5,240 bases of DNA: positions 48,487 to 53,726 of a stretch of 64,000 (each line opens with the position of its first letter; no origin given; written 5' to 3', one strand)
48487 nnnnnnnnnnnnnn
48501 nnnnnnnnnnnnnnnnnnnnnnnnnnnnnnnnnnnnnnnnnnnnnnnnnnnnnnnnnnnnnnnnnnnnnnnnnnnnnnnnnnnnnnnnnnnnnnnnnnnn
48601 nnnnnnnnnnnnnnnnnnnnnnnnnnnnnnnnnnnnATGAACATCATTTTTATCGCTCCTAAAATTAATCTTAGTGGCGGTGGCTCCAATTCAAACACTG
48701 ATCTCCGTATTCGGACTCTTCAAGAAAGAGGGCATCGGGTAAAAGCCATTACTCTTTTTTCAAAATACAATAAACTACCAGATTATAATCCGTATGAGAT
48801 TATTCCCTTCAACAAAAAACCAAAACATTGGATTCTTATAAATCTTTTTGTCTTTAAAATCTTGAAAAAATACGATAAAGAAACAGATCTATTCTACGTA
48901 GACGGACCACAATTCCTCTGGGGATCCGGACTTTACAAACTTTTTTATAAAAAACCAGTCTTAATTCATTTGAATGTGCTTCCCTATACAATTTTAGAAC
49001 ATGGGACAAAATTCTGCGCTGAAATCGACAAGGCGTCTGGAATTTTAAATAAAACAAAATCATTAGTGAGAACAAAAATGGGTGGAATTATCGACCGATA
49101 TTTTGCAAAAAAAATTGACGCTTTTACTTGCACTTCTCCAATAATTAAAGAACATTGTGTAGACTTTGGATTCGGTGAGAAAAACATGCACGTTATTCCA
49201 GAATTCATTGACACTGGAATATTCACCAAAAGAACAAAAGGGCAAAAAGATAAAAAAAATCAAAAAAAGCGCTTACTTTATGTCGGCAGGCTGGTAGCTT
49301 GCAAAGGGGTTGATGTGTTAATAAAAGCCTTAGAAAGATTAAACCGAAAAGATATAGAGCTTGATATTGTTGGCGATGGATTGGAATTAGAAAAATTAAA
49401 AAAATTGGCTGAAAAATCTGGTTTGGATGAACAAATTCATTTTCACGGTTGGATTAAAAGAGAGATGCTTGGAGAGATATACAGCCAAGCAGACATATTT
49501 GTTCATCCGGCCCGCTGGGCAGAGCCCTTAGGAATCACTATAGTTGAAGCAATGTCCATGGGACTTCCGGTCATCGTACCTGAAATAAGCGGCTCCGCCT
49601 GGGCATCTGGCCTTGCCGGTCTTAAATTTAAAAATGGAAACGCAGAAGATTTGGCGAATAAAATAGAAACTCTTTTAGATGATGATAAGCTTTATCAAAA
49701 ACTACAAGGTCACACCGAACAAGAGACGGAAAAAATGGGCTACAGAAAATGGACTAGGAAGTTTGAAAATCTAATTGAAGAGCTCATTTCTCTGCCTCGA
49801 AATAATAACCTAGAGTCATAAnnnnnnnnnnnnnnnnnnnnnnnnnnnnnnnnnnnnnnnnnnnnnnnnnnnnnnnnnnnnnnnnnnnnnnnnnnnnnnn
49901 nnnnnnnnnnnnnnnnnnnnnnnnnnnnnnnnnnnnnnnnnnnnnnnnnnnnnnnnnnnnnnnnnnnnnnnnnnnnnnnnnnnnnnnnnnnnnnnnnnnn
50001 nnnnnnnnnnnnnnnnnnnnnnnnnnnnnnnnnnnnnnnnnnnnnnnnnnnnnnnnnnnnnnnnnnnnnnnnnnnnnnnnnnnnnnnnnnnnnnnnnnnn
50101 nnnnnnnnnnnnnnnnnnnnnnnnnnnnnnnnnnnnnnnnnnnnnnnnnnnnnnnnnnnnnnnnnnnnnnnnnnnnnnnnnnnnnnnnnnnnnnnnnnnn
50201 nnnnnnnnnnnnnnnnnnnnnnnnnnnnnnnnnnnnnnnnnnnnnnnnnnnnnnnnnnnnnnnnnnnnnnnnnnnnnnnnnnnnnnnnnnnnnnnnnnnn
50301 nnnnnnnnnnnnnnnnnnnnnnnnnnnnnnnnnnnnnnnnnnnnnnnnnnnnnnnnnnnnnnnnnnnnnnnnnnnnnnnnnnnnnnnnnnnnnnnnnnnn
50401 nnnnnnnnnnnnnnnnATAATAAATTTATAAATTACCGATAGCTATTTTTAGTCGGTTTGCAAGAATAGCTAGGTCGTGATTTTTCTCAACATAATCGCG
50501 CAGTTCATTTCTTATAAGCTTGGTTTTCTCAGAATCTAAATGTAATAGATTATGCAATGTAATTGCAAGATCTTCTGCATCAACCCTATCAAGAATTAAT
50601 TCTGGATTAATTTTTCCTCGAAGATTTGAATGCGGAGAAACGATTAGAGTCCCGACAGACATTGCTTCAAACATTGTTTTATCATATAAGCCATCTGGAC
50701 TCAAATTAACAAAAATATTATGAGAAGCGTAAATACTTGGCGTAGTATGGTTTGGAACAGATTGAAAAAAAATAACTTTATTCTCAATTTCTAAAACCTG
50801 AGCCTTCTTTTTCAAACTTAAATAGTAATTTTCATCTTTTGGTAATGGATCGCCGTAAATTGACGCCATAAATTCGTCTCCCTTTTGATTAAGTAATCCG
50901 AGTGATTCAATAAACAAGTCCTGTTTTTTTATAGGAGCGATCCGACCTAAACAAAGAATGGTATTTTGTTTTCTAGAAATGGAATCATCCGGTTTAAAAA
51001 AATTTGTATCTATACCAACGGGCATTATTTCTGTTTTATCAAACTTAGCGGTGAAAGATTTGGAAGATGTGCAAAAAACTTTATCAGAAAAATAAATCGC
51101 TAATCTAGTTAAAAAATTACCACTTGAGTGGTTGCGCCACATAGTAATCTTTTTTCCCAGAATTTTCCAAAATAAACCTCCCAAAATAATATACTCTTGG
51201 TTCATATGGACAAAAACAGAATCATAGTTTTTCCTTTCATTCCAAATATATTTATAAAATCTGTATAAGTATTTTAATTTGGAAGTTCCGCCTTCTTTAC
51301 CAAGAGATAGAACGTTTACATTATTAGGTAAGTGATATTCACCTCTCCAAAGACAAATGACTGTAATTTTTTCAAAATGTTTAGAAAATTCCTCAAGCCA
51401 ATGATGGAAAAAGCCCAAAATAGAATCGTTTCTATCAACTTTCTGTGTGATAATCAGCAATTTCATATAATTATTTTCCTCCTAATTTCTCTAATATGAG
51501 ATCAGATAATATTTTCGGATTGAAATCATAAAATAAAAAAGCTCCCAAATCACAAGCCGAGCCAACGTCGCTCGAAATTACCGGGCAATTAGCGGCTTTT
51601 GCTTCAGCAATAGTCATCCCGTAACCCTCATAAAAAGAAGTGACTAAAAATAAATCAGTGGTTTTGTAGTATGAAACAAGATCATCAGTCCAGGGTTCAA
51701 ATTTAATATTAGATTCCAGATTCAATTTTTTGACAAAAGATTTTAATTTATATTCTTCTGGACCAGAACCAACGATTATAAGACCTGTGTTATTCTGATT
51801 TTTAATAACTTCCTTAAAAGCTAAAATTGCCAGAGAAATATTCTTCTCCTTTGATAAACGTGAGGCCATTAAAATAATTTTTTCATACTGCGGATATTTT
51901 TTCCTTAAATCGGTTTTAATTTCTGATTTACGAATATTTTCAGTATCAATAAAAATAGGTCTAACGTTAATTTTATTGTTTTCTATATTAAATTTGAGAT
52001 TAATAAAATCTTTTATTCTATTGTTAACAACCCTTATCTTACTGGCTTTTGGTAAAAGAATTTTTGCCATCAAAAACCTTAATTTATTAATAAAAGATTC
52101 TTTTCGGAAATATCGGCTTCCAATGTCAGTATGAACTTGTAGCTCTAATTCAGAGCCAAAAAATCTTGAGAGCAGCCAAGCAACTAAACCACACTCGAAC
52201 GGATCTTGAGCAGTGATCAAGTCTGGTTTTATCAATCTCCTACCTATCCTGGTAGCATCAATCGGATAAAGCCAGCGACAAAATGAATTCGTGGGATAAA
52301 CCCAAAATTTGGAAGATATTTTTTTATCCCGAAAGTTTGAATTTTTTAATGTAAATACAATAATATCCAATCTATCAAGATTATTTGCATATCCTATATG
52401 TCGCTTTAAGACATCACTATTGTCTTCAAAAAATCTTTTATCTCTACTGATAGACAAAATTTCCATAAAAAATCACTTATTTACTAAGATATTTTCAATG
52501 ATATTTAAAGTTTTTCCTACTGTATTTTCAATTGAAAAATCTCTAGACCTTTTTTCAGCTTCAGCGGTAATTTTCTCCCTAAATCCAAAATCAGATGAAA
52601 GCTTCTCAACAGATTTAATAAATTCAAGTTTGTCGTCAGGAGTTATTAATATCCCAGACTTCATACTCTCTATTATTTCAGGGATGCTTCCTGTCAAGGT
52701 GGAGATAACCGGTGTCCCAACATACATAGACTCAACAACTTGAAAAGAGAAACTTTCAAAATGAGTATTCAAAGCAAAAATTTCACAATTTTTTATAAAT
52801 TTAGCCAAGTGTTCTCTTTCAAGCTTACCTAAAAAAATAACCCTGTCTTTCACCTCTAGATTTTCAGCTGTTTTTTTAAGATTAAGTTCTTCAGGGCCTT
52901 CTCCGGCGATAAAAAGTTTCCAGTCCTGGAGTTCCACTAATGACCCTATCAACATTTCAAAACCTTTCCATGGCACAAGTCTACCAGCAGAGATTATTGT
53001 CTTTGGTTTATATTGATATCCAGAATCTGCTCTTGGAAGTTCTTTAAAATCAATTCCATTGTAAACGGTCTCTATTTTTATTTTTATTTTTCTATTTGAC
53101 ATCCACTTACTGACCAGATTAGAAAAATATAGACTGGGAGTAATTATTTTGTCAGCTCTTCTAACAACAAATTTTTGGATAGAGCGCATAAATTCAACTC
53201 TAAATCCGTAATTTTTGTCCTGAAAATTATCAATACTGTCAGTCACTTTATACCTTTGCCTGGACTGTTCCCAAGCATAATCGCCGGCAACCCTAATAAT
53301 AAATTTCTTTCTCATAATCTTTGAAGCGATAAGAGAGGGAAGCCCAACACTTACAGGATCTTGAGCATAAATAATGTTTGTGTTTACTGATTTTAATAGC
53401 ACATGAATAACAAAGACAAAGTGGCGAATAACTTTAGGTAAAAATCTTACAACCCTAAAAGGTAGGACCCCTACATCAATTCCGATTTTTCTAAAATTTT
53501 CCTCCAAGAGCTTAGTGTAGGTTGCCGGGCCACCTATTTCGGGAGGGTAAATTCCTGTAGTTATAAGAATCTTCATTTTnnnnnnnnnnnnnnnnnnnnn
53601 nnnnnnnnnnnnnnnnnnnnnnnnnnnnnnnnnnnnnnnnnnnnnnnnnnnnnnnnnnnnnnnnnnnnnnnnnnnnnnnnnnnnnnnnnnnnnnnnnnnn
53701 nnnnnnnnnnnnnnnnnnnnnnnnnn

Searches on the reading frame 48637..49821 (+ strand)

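Call 15: search_protein_families(library=pfam, proteins=[window:48637-49821:+], max_evalue=0.001)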
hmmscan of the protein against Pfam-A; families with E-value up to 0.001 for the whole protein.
window:48637-49821:+ (394 aa): 5 families
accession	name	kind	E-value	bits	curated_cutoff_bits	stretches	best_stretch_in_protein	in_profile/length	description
PF00534.26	Glycos_transf_1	-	5e-40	137.3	26.4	1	200-357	5-166/172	Glycosyl transferases group 1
PF13692.12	Glyco_trans_1_4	-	2.9e-33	115.6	27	1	211-349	2-142/142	Glycosyl transferases group 1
PF13439.12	Glyco_transf_4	-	1.6e-10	41.7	28.5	1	25-193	12-168/170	Glycosyltransferase Family 4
PF20706.3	GT4-conflict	-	4.9e-09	36.1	26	1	190-321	176-317/385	Family 4 Glycosyltransferase in conflict systems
PF13524.12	Glyco_trans_1_2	-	1.9e-05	25.1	25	1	230-357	7-122/144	Glycosyl transferase-like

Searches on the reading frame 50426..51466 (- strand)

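Call 64: search_protein_families(library=pfam, proteins=[window:50426-51466:-], max_evalue=0.0001)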
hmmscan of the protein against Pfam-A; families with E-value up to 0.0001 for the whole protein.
window:50426-51466:- (346 aa): 2 families
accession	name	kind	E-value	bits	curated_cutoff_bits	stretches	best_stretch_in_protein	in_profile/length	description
PF00534.26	Glycos_transf_1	-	5.8e-14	52.4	26.4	1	158-320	6-168/172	Glycosyl transferases group 1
PF13692.12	Glyco_trans_1_4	-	1.9e-11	44.8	27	1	168-308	2-140/142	Glycosyl transferases group 1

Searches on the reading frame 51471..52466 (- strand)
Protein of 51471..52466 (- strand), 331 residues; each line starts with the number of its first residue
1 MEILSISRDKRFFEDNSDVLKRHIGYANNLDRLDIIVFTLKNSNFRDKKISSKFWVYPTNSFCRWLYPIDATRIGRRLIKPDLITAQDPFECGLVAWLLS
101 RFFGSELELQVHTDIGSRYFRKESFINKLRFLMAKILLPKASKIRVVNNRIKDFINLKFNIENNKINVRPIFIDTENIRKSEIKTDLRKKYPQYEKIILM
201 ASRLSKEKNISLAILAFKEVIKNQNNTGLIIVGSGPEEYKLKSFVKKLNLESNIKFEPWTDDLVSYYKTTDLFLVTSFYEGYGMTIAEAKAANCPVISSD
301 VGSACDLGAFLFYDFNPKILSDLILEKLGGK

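Call 64: search_protein_families(library=pfam, proteins=[window:51471-52466:-], max_evalue=0.0001)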
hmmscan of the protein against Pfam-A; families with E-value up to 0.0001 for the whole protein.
window:51471-52466:- (331 aa): 4 families
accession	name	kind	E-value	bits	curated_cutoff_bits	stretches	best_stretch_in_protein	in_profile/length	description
PF00534.26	Glycos_transf_1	-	4.8e-30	104.8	26.4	1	190-306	8-129/172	Glycosyl transferases group 1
PF13692.12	Glyco_trans_1_4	-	5.6e-23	82.2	27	1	196-306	2-113/142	Glycosyl transferases group 1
PF20706.3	GT4-conflict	-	1.2e-08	34.8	26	1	190-300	192-312/385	Family 4 Glycosyltransferase in conflict systems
PF13439.12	Glyco_transf_4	-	1.4e-07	32.2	28.5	1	33-176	18-169/170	Glycosyltransferase Family 4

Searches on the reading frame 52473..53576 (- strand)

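Call 64: search_protein_families(library=pfam, proteins=[window:52473-53576:-], max_evalue=0.0001)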
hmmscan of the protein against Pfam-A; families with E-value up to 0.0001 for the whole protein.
window:52473-53576:- (367 aa): 3 families
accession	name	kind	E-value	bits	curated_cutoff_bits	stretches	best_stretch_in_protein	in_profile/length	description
PF00534.26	Glycos_transf_1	-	1.3e-35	122.9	26.4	1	182-343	6-172/172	Glycosyl transferases group 1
PF13692.12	Glyco_trans_1_4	-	6.9e-27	94.9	27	1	192-329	2-142/142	Glycosyl transferases group 1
PF13439.12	Glyco_transf_4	-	1.8e-05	25.3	28.5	1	32-177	40-168/170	Glycosyltransferase Family 4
